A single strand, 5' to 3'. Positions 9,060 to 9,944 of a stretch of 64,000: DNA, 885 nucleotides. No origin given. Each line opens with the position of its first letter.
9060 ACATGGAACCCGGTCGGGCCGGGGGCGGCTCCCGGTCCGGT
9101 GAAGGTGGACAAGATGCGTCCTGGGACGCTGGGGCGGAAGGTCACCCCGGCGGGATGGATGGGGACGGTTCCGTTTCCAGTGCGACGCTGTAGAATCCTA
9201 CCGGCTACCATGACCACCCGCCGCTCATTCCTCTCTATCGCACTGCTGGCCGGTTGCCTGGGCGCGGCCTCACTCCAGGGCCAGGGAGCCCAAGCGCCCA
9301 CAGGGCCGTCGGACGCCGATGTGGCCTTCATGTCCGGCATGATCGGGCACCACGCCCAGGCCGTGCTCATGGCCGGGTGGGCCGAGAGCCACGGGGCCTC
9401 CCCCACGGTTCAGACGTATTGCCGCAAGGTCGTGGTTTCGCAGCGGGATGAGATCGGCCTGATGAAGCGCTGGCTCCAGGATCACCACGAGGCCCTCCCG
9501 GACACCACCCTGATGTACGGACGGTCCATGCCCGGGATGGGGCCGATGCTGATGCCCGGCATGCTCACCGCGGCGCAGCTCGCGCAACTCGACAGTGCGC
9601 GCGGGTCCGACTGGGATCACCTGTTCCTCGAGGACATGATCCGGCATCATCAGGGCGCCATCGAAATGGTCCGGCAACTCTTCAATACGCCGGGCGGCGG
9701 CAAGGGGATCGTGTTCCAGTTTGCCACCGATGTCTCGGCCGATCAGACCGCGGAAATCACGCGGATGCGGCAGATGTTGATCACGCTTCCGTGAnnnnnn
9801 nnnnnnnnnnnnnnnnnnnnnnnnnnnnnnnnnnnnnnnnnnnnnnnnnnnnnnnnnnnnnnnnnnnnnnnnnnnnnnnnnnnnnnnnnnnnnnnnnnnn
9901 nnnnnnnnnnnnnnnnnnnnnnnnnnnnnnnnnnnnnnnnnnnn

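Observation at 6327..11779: Mirror-image duplication of a DUF305 lipoprotein + Cys/His-motif beta-propeller cassette: candidate uncharacterised periplasmic metal (copper?) system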

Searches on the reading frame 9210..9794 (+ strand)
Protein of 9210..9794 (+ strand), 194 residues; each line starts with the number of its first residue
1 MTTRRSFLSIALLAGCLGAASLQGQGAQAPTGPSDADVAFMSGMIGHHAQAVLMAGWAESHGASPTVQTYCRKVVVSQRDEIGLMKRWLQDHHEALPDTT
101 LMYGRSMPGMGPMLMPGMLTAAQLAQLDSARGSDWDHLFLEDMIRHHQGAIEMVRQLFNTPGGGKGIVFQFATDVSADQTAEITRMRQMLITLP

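Call 9: search_protein_families(library=pfam, proteins=[window:9210-9794:+], max_evalue=0.01)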
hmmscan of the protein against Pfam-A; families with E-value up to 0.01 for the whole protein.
window:9210-9794:+ (194 aa): 2 families
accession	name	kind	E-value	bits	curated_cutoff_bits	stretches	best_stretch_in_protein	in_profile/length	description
PF03713.19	DUF305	-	1.2e-39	136.2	27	1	37-190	1-151/151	Domain of unknown function (DUF305)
PF13628.12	DUF4142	-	4.7e-06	27.3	27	1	40-173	6-122/138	Domain of unknown function (DUF4142)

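Call 10: search_protein_families(library=ncbifam, proteins=[window:9210-9794:+], max_evalue=0.01)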
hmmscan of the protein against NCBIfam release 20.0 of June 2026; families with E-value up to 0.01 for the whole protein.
window:9210-9794:+ (194 aa): 1 family
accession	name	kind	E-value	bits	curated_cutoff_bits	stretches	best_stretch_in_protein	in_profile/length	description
NF049983.1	CopM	equivalog_domain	3.6e-26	91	90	2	33-89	17-73/73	CopM family metallochaperone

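Call 14: search_solved_structures(query=window:9210-9794:+, max_evalue=0.01)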
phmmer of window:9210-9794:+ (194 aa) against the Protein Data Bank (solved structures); distinct sequences matched with E-value up to 0.01: 6.
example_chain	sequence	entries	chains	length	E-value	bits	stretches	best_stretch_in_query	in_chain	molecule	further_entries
5fej_A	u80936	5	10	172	1.6e-09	41.1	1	36-189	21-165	CopM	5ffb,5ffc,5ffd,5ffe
5ffa_A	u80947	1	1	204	2.9e-09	40.3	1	36-189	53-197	CopM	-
3bt5_A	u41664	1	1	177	7.2e-09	39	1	35-157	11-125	Uncharacterized protein DUF305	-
2qf9_A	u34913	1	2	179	1.7e-08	37.8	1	34-187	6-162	Putative secreted protein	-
7vw0_A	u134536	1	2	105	9.2e-08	35.4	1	28-93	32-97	DUF305 domain-containing protein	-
7vw1_A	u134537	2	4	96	1.1e-07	35.1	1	27-92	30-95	DUF305 domain-containing protein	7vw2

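Call 95: find_homologous_proteins(query=window:9210-9794:+, max_evalue=0.00001)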
Query window:9210-9794:+ (194 aa): 7856 proteins with E <= 0.00001 among 8000 candidates; the best 120 are listed.
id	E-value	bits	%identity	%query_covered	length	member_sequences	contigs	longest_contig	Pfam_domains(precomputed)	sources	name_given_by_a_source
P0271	2.1e-118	411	95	100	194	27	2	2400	PF13628.14,PF03713.20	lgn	-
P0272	8.6e-108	376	88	100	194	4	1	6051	PF13628.14,PF03713.20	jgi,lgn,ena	-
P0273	5.0e-107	374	85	100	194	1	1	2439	PF13628.14,PF03713.20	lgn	-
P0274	2.7e-105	368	84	100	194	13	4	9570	PF13628.14,PF03713.20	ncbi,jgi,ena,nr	ncbi:MAG TPA: DUF305 domain-containing protein [Gemmatimonadales bacterium]|nr:DUF305 domain-contain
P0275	2.9e-104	365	85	100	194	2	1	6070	PF13628.14,PF03713.20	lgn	-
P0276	1.0e-103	363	84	100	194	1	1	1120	PF13628.14,PF03713.20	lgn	-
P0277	2.3e-102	359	86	100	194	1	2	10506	PF13628.14,PF03713.20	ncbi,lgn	-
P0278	2.7e-100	352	84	100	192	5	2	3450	PF13628.14,PF03713.20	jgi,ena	-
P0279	6.8e-99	347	81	100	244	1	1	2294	PF13628.14,PF03713.20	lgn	-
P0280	4.4e-98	345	81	100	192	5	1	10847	PF03713.20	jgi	jgi:uncharacterized protein (DUF305 family)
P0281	8.8e-98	344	80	100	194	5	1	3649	PF13628.14,PF03713.20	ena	-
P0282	1.3e-97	343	80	100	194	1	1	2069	PF13628.14,PF03713.20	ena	-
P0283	2.2e-95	336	87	86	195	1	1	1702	PF03713.20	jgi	-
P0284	1.9e-94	333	86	89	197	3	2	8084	PF03713.20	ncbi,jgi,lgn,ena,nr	ncbi:MAG TPA: DUF305 domain-containing protein [Gemmatimonadales bacterium]|jgi:uncharacterized prot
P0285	2.6e-94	332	78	100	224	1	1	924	PF13628.14,PF03713.20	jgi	-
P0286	2.6e-92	326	82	91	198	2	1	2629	PF13628.14,PF03713.20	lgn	-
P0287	5.5e-92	325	85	88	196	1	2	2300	PF13628.14,PF03713.20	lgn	-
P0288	2.5e-91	323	78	100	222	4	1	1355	PF13628.14,PF03713.20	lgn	-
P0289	7.7e-90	318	91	79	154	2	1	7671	PF03713.20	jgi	jgi:uncharacterized protein (DUF305 family)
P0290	8.6e-90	318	85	85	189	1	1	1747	PF03713.20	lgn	-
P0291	2.2e-88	313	75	100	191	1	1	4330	PF13628.14,PF03713.20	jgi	jgi:uncharacterized protein (DUF305 family)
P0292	7.2e-88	311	76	100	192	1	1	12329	PF13628.14,PF03713.20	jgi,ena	-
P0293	1.0e-87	311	84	80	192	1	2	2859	PF13628.14,PF03713.20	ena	-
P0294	6.7e-83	295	73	100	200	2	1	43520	PF13628.14,PF03713.20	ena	-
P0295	1.1e-76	275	69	100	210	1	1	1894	PF13628.14,PF03713.20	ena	-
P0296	3.2e-74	267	68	100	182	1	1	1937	PF13628.14,PF03713.20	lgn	-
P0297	4.9e-64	234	63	96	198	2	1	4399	PF13628.14,PF03713.20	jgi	jgi:uncharacterized protein (DUF305 family)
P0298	1.7e-63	232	61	94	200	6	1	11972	PF13628.14,PF03713.20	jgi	jgi:uncharacterized protein (DUF305 family)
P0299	5.8e-63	230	60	94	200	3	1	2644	PF13628.14,PF03713.20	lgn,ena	-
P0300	3.3e-62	228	63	84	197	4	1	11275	PF13628.14,PF03713.20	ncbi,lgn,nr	ncbi:MAG TPA: DUF305 domain-containing protein [Gemmatimonadales bacterium]|nr:DUF305 domain-contain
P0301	2.6e-60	221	64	87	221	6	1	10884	PF13628.14,PF03713.20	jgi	-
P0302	3.0e-60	221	67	84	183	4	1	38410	PF03713.20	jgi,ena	-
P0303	3.3e-60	221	58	98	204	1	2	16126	PF13628.14,PF03713.20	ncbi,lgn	-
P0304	9.1e-60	220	62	92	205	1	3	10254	PF13628.14,PF03713.20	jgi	jgi:uncharacterized protein (DUF305 family)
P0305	1.1e-59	219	66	81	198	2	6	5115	PF13628.14,PF03713.20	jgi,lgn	jgi:uncharacterized protein (DUF305 family)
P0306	1.6e-59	219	63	80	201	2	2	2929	PF13628.14,PF03713.20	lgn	-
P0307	1.6e-59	219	62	84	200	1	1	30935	PF13628.14,PF03713.20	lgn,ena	-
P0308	1.7e-59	219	57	99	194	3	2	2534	PF13628.14,PF03713.20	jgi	-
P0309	2.4e-59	218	60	95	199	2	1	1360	PF13628.14,PF03713.20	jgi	jgi:uncharacterized protein (DUF305 family)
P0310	4.5e-59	217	66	82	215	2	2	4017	PF13628.14,PF03713.20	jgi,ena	jgi:uncharacterized protein (DUF305 family)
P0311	5.3e-59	217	54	97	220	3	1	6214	PF13628.14,PF03713.20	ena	-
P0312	5.5e-59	217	67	81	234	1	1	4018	PF13628.14,PF03713.20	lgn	-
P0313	6.3e-59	217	61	84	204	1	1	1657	PF13628.14,PF03713.20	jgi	-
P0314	7.2e-59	217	58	98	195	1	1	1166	PF13628.14,PF03713.20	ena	-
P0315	7.4e-59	217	65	81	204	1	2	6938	PF13628.14,PF03713.20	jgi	jgi:uncharacterized protein (DUF305 family)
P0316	9.3e-59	216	63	83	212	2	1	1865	PF13628.14,PF03713.20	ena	-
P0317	9.4e-59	216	62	81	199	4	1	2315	PF13628.14,PF03713.20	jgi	jgi:uncharacterized protein (DUF305 family)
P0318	1.2e-58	216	64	84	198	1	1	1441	PF13628.14,PF03713.20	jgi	jgi:uncharacterized protein (DUF305 family)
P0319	1.2e-58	216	56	96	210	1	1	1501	PF13628.14,PF03713.20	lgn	-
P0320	1.3e-58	216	85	59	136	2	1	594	PF03713.20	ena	-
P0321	1.4e-58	216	59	96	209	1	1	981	PF03713.20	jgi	jgi:uncharacterized protein (DUF305 family)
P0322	1.9e-58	215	57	95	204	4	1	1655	PF13628.14,PF03713.20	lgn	-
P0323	2.0e-58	215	63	87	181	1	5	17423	PF13628.14,PF03713.20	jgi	jgi:uncharacterized protein (DUF305 family)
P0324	2.1e-58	215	64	83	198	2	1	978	PF13628.14,PF03713.20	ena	-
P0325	2.6e-58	215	65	81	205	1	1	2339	PF13628.14,PF03713.20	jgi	jgi:uncharacterized protein (DUF305 family)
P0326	3.5e-58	214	60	90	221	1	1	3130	PF13628.14,PF03713.20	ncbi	-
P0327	3.5e-58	214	62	87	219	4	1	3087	PF13628.14,PF03713.20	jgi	jgi:uncharacterized protein (DUF305 family)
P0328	3.8e-58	214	57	95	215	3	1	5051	PF13628.14,PF03713.20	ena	-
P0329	5.8e-58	214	52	98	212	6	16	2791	PF13628.14,PF03713.20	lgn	-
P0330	6.1e-58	214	65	82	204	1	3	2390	PF13628.14,PF03713.20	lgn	-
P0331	6.7e-58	214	64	81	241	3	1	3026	PF13628.14,PF03713.20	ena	-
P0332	7.7e-58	213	64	84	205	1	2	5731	PF13628.14,PF03713.20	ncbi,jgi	jgi:uncharacterized protein (DUF305 family)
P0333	8.6e-58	213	58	91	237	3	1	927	PF13628.14,PF03713.20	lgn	-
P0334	8.6e-58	213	64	83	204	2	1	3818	PF13628.14,PF03713.20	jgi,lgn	jgi:uncharacterized protein (DUF305 family)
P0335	9.2e-58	213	58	95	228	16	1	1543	PF13628.14,PF03713.20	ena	-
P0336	9.3e-58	213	57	97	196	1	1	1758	PF13628.14,PF03713.20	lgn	-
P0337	9.7e-58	213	58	98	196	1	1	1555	PF13628.14,PF03713.20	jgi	-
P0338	1.1e-57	213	59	93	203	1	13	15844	PF13628.14,PF03713.20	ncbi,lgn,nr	ncbi:MAG TPA: DUF305 domain-containing protein [Gemmatimonadales bacterium]|nr:DUF305 domain-contain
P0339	1.3e-57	213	55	98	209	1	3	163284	PF13628.14,PF03713.20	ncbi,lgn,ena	-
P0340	1.6e-57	212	56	96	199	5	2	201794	PF13628.14,PF03713.20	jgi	jgi:uncharacterized protein (DUF305 family)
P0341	1.6e-57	212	58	96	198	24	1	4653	PF13628.14,PF03713.20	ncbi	-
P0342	1.7e-57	212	61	88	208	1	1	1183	PF13628.14,PF03713.20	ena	-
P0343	1.9e-57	212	64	81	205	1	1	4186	PF13628.14,PF03713.20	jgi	jgi:uncharacterized protein (DUF305 family)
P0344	1.9e-57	212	58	96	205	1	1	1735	PF13628.14,PF03713.20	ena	-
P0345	2.1e-57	212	61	83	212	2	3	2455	PF13628.14,PF03713.20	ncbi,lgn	-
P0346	2.1e-57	212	63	83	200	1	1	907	PF13628.14,PF03713.20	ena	-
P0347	2.3e-57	212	64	85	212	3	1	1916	PF03713.20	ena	-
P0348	2.4e-57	212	64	81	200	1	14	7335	PF13628.14,PF03713.20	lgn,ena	-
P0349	2.5e-57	212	62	81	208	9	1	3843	PF13628.14,PF03713.20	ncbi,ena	-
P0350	2.6e-57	212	62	83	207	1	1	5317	PF13628.14,PF03713.20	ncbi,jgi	jgi:uncharacterized protein (DUF305 family)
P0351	2.7e-57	212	63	81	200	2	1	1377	PF13628.14,PF03713.20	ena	-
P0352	2.9e-57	211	59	94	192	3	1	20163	PF03713.20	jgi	-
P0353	3.0e-57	211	63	86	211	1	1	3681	PF13628.14,PF03713.20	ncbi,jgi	-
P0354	3.1e-57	211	61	85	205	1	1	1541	PF13628.14,PF03713.20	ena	-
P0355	3.1e-57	211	59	97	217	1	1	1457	PF13628.14,PF03713.20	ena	-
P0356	3.5e-57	211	64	82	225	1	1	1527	PF13628.14,PF03713.20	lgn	-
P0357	3.8e-57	211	59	85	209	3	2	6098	PF13628.14,PF03713.20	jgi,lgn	-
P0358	4.0e-57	211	56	96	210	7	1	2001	PF13628.14,PF03713.20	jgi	jgi:uncharacterized protein (DUF305 family)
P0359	4.5e-57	211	59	96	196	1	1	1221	PF03713.20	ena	-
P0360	4.9e-57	211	57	99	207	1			PF13628.14,PF03713.20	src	-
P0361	4.9e-57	211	62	79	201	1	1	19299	PF13628.14,PF03713.20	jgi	jgi:uncharacterized protein (DUF305 family)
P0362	4.9e-57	211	62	85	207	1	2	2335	PF13628.14,PF03713.20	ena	-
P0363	5.3e-57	211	60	91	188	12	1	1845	PF13628.14,PF03713.20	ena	-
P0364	5.5e-57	211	59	96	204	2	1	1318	PF13628.14,PF03713.20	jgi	jgi:uncharacterized protein (DUF305 family)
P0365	5.6e-57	211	64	81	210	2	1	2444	PF03713.20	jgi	jgi:uncharacterized protein (DUF305 family)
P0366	5.8e-57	211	62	81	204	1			PF13628.14,PF03713.20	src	-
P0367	6.5e-57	210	59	87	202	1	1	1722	PF13628.14,PF03713.20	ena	-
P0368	7.0e-57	210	62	85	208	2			PF13628.14,PF03713.20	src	-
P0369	7.2e-57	210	58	97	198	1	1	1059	PF03713.20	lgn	-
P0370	7.6e-57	210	63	81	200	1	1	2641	PF13628.14,PF03713.20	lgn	-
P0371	9.8e-57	210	64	81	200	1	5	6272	PF13628.14,PF03713.20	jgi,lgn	jgi:uncharacterized protein (DUF305 family)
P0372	9.8e-57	210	64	81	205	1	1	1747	PF13628.14,PF03713.20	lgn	-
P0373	1.0e-56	210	57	96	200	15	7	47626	PF13628.14,PF03713.20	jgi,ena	-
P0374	1.1e-56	210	59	95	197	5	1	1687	PF03713.20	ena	-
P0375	1.1e-56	210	61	87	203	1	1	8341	PF13628.14,PF03713.20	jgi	jgi:uncharacterized protein (DUF305 family)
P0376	1.1e-56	210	64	80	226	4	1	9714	PF13628.14,PF03713.20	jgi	jgi:uncharacterized protein (DUF305 family)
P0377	1.2e-56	210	63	84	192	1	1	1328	PF03713.20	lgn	-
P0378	1.2e-56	209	63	80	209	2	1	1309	PF13628.14,PF03713.20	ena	-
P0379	1.4e-56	209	58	99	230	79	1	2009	PF13628.14,PF03713.20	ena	-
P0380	1.5e-56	209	58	88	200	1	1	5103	PF03713.20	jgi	jgi:uncharacterized protein (DUF305 family)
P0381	1.5e-56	209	62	86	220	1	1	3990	PF13628.14,PF03713.20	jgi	jgi:uncharacterized protein (DUF305 family)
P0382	1.6e-56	209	63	81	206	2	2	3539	PF13628.14,PF03713.20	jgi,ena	jgi:uncharacterized protein (DUF305 family)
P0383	1.7e-56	209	60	86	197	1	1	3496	PF13628.14,PF03713.20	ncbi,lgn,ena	-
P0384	1.9e-56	209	60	84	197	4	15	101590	PF03713.20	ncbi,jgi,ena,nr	ncbi:MAG: DUF305 domain-containing protein [Gemmatimonadetes bacterium]|nr:MAG: DUF305 domain-contai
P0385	2.2e-56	209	63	81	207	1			PF03713.20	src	-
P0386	2.2e-56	209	62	83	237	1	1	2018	PF13628.14,PF03713.20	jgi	jgi:uncharacterized protein (DUF305 family)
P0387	2.3e-56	209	64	82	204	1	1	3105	PF13628.14,PF03713.20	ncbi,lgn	ncbi:MAG TPA: DUF305 domain-containing protein [Gemmatimonadales bacterium]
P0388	2.4e-56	209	58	98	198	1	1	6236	PF13628.14,PF03713.20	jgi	-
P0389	2.4e-56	208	61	89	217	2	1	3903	PF13628.14,PF03713.20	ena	-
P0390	2.4e-56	208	60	86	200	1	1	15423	PF13628.14,PF03713.20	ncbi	-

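Call 104: predict_structure(alignment_id=A5)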
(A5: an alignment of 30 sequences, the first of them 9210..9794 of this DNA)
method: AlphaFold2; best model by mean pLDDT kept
length: 194 residues; sequences in the alignment: 30
mean_pLDDT: 86.7   pTM: 0.79
mean pLDDT of the five models: 86.7, 86.0, 86.0, 85.6, 84.0
residues with pLDDT >= 90: 144; 70-90: 8; 50-70: 25; < 50: 17
segments of 3 or more residues with pLDDT < 50: 1-8, 14-16
pLDDT, mean of each block of 10 residues (from residue 1): 45 48 54 93 97 98 98 98 98 91 57 83 96 98 99 98 95 98 98 91
secondary structure, 60 per line:
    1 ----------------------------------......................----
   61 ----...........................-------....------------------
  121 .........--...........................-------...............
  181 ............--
elements in order: H35-56 H65-91 H99-102 H121-129 H132-158 H166-192

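Call 106: fold_search(model_id=the predicted structure, library=pdb)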
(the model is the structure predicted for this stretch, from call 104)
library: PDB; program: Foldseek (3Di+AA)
matches with E <= 10: 572; with E <= 0.001: 11
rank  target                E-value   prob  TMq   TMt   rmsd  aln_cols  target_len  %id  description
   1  2qf9_A                9.6e-07  1.00  0.66  0.79   4.2       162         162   26  Crystal structure of putative secreted protein DUF305 from Streptomyces coelicolor (released 2007-07-17)
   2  2qf9_B                1.7e-06  1.00  0.65  0.78   4.1       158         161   28  Crystal structure of putative secreted protein DUF305 from Streptomyces coelicolor (released 2007-07-17)
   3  5ffc_A                4.0e-06  1.00  0.63  0.80   3.4       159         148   26  CopM in the Cu(II)-bound form (released 2016-09-07)
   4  3bt5                  1.0e-05  1.00  0.70  0.89   2.6       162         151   26  Crystal structure of DUF305 fragment from Deinococcus radiodurans (released 2008-01-15)
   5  5ffa                  6.1e-05  1.00  0.55  0.78   6.3       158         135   26  CopM (with an N-terminal His-tag) in the apo form (released 2016-09-07)
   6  5fej_B                8.8e-05  1.00  0.59  0.79   3.1       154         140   27  CopM in the Cu(I)-bound form (released 2016-09-07)
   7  5ffd                  8.8e-05  1.00  0.55  0.76   6.2       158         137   26  CopM in the Ag-bound form (by co-crystallization) (released 2016-09-07)
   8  5ffc_B                1.4e-04  1.00  0.57  0.81   5.4       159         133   27  CopM in the Cu(II)-bound form (released 2016-09-07)
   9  5ffe_B                1.5e-04  1.00  0.60  0.83   2.6       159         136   26  CopM in the Ag-bound form (by soaking) (released 2016-09-07)
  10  5ffe_A                1.8e-04  1.00  0.58  0.81   3.0       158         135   26  CopM in the Ag-bound form (by soaking) (released 2016-09-07)
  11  5fej_A                1.8e-04  1.00  0.57  0.79   3.4       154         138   27  CopM in the Cu(I)-bound form (released 2016-09-07)
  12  4evd                  1.6e-02  1.00  0.54  0.70   3.7       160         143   12  Crystal Structure HP-NAP from strain YS29 cadmium loaded (Cocrystallization 50mM) (released 2012-06-27)
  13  1zs3_A                1.6e-02  1.00  0.46  0.51   5.5       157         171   13  The crystal structure of the Lactococcus lactis MG1363 DpsB protein (released 2005-08-30)
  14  4m35_A                1.9e-02  1.00  0.47  0.55   8.1       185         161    8  Crystal structure of gated-pore mutant H126/141D of second DNA-Binding protein under starvation from Mycobacterium sme (released 2014-03-05)
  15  2qqy                  2.3e-02  1.00  0.52  0.70   4.6       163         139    7  Crystal structure of ferritin like, diiron-carboxylate proteins from Bacillus anthracis str. Ames (released 2007-08-14)
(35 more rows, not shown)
